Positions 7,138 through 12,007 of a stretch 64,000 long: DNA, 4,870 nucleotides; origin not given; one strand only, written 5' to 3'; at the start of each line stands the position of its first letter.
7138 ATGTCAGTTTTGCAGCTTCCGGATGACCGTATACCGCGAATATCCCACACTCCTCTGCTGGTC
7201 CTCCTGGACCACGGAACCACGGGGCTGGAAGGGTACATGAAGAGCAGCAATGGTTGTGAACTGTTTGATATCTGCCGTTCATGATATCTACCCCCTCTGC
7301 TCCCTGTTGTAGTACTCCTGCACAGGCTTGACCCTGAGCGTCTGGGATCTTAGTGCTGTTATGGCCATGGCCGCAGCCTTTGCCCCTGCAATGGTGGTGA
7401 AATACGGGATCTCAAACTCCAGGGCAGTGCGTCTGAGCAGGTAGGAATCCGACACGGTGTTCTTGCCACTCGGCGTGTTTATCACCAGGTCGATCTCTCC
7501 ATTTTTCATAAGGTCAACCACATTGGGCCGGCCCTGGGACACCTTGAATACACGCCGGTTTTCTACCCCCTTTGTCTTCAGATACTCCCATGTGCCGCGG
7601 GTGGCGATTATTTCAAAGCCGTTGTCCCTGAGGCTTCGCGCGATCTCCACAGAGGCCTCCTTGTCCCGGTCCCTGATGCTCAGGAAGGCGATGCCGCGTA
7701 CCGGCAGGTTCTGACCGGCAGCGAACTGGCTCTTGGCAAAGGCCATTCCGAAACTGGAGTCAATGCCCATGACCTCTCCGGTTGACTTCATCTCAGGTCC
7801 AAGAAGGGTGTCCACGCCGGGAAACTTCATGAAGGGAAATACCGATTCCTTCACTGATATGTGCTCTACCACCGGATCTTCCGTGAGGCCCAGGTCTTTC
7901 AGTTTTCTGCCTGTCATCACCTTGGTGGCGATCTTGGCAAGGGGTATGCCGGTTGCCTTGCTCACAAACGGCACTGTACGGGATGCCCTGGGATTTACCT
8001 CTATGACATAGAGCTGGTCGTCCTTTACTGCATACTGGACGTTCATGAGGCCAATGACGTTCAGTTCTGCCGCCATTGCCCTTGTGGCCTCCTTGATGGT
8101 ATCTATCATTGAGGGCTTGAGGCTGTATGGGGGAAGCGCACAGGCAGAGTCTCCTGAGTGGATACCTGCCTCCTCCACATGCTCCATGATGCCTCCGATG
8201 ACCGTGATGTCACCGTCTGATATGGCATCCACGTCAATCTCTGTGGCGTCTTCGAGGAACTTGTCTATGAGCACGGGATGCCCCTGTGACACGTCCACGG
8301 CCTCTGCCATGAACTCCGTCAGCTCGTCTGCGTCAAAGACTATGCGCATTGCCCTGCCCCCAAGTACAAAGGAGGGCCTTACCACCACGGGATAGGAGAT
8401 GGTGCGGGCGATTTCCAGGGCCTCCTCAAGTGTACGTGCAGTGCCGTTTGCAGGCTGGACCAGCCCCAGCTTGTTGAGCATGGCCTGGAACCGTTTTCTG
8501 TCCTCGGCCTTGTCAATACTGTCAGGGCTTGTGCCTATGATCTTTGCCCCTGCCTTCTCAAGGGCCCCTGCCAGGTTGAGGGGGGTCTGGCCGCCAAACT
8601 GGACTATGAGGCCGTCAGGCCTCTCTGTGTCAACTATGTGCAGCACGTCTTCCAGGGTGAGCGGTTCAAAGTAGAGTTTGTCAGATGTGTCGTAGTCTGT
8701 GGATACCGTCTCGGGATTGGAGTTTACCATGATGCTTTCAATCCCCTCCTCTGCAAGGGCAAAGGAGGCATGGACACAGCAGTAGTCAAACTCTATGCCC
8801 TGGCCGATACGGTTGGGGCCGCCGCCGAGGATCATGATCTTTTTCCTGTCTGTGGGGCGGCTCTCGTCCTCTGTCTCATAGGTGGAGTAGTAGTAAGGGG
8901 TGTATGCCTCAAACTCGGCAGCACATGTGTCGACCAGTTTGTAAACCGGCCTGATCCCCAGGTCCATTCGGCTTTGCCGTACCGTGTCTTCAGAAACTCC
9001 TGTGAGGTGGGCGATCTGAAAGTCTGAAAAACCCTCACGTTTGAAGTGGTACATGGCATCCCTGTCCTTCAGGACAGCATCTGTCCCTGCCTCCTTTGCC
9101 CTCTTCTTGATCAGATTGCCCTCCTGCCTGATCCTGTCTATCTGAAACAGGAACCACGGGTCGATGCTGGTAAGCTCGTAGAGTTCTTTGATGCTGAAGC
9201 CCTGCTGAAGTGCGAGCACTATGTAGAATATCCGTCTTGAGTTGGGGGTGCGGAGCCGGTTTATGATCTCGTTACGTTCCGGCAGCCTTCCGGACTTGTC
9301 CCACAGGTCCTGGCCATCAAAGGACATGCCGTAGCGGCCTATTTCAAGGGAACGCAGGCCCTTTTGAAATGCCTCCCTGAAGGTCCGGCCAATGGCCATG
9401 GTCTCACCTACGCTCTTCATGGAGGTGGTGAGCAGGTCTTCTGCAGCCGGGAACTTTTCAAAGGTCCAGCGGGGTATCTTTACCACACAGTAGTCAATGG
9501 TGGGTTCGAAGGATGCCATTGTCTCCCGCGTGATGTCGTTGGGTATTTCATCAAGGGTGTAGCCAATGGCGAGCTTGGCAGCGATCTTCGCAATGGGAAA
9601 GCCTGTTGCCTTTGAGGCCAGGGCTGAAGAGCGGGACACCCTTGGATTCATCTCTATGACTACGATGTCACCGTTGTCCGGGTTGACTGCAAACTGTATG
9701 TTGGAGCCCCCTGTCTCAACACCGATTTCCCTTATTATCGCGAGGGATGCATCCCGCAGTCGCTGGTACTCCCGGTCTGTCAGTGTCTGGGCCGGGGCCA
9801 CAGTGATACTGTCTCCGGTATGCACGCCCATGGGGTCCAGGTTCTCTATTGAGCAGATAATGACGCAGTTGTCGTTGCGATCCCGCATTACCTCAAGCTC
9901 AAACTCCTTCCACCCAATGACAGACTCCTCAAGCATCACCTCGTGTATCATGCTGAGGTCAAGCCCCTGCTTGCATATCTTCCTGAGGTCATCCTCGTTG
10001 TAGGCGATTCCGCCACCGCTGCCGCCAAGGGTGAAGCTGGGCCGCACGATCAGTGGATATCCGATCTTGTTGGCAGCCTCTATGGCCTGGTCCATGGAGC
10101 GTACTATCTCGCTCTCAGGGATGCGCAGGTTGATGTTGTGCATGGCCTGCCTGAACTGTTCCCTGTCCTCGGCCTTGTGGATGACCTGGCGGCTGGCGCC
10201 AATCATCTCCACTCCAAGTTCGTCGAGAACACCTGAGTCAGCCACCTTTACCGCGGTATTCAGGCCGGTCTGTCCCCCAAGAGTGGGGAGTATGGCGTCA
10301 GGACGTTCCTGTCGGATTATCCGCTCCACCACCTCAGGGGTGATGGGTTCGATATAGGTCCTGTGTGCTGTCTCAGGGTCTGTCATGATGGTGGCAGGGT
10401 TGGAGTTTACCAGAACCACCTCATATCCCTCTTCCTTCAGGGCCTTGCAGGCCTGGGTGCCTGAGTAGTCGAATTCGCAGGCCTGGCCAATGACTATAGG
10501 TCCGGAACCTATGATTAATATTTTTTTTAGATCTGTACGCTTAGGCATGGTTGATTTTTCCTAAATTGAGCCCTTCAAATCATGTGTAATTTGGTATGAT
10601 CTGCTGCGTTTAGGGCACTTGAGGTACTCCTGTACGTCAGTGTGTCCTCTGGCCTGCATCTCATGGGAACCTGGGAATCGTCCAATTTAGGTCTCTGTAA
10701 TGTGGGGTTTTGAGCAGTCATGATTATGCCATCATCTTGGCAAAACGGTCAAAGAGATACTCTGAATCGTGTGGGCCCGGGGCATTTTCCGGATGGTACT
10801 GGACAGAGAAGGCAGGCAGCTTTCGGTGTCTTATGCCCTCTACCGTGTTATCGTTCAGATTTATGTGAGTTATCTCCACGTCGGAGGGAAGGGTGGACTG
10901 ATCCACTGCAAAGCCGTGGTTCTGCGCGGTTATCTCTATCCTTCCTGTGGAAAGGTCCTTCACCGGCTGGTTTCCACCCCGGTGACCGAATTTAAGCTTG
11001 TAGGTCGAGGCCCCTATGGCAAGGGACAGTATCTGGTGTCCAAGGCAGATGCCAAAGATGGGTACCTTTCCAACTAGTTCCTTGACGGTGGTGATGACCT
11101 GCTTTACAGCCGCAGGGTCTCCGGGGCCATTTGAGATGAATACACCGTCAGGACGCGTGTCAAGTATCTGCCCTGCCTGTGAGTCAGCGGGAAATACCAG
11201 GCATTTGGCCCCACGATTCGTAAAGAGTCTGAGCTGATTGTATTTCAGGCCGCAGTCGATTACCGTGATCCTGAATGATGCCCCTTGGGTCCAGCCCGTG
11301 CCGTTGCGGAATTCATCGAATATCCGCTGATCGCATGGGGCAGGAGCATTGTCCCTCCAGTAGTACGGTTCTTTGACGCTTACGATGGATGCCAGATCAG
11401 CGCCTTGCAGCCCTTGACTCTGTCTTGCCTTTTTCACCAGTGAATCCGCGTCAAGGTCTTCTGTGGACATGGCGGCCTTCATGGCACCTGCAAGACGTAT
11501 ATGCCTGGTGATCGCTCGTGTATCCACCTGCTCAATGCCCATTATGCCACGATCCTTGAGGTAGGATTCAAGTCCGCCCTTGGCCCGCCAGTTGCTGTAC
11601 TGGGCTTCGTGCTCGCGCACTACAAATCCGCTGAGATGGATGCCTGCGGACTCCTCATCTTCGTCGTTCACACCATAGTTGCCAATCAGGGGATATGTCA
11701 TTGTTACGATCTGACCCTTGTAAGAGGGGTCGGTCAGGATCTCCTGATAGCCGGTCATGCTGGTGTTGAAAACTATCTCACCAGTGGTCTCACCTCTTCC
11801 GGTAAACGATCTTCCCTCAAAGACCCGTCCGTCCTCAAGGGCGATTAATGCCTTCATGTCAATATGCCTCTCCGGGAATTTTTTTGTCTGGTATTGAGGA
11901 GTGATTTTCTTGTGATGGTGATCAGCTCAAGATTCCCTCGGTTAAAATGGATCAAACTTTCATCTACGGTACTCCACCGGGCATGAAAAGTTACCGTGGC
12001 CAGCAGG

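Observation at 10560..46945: Modular MITE-like repeat family: shared ends, two different interiors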

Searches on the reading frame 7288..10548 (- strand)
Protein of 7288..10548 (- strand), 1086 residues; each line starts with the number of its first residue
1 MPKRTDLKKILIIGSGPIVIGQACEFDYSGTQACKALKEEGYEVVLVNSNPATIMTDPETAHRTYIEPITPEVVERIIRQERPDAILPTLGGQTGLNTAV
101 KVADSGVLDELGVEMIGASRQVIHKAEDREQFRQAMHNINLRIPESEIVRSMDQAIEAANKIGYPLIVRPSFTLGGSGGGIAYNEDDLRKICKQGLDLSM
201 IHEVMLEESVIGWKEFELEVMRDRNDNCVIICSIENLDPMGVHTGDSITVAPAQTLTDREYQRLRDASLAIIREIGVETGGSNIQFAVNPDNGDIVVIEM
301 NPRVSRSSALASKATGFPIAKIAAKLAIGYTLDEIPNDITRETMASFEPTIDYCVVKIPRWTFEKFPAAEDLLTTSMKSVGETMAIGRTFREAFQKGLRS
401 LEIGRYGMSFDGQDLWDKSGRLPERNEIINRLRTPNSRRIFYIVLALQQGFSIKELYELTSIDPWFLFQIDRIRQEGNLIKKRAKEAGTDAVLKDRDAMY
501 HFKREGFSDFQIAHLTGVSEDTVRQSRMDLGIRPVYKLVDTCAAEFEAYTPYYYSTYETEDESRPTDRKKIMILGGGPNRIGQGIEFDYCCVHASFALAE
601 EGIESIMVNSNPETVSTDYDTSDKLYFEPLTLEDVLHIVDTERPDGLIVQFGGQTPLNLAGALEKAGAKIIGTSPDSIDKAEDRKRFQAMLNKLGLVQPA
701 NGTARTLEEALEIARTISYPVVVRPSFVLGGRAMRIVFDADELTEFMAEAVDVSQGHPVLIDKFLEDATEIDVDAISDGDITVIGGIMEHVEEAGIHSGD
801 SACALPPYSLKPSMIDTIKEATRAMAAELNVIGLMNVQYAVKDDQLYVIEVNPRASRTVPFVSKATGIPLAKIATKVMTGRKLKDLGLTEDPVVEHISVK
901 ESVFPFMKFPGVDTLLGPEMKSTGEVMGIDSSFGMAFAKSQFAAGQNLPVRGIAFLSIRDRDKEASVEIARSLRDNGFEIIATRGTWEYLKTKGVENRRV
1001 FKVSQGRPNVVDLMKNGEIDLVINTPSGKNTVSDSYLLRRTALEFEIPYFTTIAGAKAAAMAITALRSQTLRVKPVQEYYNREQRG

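Call 14: search_protein_families(library=ncbifam, proteins=[window:7288-10548:-])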
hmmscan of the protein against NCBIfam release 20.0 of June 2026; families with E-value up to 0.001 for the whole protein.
window:7288-10548:- (1086 aa): 46 families (the best 25 are shown)
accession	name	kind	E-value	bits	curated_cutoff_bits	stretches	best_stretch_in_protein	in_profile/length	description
NF003671.0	PRK05294.1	equivalog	0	1727.4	599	1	1-1078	1-1056/1058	carbamoyl-phosphate synthase large subunit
TIGR01369.1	CPSaseII_lrg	equivalog_domain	0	1561.8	1027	1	2-1062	1-1051/1052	carbamoyl-phosphate synthase (glutamine-hydrolyzing) large subunit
NF006406.0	PRK08654.1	equivalog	2.8e-36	125.1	739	2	76-342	68-330/499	acetyl-CoA carboxylase biotin carboxylase subunit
TIGR01235.1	pyruv_carbox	equivalog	3.3e-36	124.2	1114.45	2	657-890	89-330/1143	pyruvate carboxylase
NF009554.0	PRK12999.1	equivalog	1.8e-35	122.1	965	2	108-339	99-332/1147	pyruvate carboxylase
NF006367.0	PRK08591.1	subfamily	3.3e-35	121.7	597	2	31-341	26-330/451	acetyl-CoA carboxylase biotin carboxylase subunit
NF009471.0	PRK12833.1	equivalog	3e-33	115.1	686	2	658-884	93-325/467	acetyl-CoA carboxylase biotin carboxylase subunit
NF005525.0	PRK07178.1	equivalog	5.1e-32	111.1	768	2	96-343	84-330/471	acetyl-CoA carboxylase biotin carboxylase subunit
TIGR00514.1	accC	equivalog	1.3e-31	109.9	626.5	2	659-884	91-322/449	acetyl-CoA carboxylase biotin carboxylase subunit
NF009402.0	PRK12767.1-1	equivalog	5.9e-30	104.2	218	2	629-861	59-282/329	carbamoyl phosphate synthase-like protein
NF004085.0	PRK05586.1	equivalog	5.4e-29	101.4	723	2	84-340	76-329/448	acetyl-CoA carboxylase biotin carboxylase subunit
NF006286.0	PRK08462.1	equivalog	6.3e-29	101.1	740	2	6-333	3-324/445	acetyl-CoA carboxylase biotin carboxylase subunit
NF053643.1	Ddl_archaea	equivalog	2.7e-27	95.7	500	2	37-332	18-301/367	putative pseudomurein biosynthesis ATP-grasp protein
NF006287.0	PRK08463.1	equivalog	3.1e-24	85.6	775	2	73-344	64-333/479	acetyl-CoA carboxylase subunit A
NF006766.0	PRK09288.1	equivalog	2e-23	82.8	339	2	634-858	66-288/396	formate-dependent phosphoribosylglycinamide formyltransferase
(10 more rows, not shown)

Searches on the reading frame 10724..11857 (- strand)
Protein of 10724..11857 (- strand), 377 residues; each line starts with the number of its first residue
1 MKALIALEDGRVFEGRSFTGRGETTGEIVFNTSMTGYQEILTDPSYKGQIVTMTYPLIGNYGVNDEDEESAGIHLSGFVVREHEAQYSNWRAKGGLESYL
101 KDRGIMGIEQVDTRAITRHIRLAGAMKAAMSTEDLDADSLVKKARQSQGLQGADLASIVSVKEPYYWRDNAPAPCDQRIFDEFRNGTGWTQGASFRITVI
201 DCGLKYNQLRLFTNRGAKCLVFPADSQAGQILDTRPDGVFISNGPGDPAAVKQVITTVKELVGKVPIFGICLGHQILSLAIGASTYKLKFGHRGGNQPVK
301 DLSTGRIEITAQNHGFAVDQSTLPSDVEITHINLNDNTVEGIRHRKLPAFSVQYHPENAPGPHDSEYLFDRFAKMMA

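Call 14: search_protein_families(library=ncbifam, proteins=[window:10724-11857:-])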
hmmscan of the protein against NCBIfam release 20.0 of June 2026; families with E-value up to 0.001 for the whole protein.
window:10724-11857:- (377 aa): 23 families
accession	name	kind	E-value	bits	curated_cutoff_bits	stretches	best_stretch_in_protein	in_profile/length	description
TIGR01368.1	CPSaseIIsmall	equivalog_domain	5e-154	512.6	307.35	1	4-376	2-359/361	glutamine-hydrolyzing carbamoyl-phosphate synthase small subunit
NF009475.0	PRK12838.1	equivalog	2.3e-132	441.3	221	1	1-376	1-353/359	carbamoyl phosphate synthase small subunit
NF011201.0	PRK14607.1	equivalog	1.7e-23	83.1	670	1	205-360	12-174/534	bifunctional anthranilate synthase component II/anthranilate phosphoribosyltransferase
TIGR00566.1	trpG_papA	subfamily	1e-21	77.6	121.05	1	204-358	11-176/192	glutamine amidotransferase of anthranilate synthase or aminodeoxychorismate synthase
NF005271.0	PRK06774.1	equivalog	2.5e-18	66.1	340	1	204-360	11-177/191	aminodeoxychorismate synthase component II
NF005799.0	PRK07649.1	equivalog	7.4e-18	64.8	327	1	205-366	12-179/195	aminodeoxychorismate/anthranilate synthase component II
NF005849.0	PRK07765.1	equivalog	3e-17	62.6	308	1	205-358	13-175/219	aminodeoxychorismate/anthranilate synthase component II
NF010081.0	PRK13566.1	equivalog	8.9e-17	60.6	645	1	212-358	548-700/729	anthranilate synthase component I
NF005946.0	PRK08007.1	equivalog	1.1e-16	60.9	332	1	205-358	12-171/187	aminodeoxychorismate synthase component 2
TIGR01815.1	TrpE-clade3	equivalog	2.4e-16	58.9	739.15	1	226-358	549-688/717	anthranilate synthase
NF005367.0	PRK06895.1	equivalog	4.5e-15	56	265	1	239-358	47-172/190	anthranilate synthase component II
TIGR01823.1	PabB-fungal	equivalog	6e-15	54.6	442.55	1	218-375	34-203/742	aminodeoxychorismate synthase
TIGR00888.1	guaA_Nterm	equivalog_domain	1.2e-13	50.9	172.15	1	197-374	1-182/188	glutamine-hydrolyzing GMP synthase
NF006462.0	PRK08857.1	equivalog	2.6e-13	50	345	1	204-359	11-177/193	aminodeoxychorismate/anthranilate synthase component II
NF001975.0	PRK00758.1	equivalog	3.2e-12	46.4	198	1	196-375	3-181/185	GMP synthase subunit A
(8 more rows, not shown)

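Call 26: find_encoding_contigs(protein=window:10724-11857:-, flank=3000, max_places=6)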
Protein window:10724-11857:- (377 aa): 2 contigs read that carry it; 1 place shown.
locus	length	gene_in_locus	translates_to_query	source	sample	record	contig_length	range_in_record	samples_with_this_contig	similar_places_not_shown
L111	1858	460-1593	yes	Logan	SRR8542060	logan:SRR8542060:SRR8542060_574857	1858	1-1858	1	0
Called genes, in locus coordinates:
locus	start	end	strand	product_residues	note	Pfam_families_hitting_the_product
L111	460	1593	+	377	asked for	PF00988:CPSase_sm_chain, PF00117:GATase, PF07722:Peptidase_C26 (faint)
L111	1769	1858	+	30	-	?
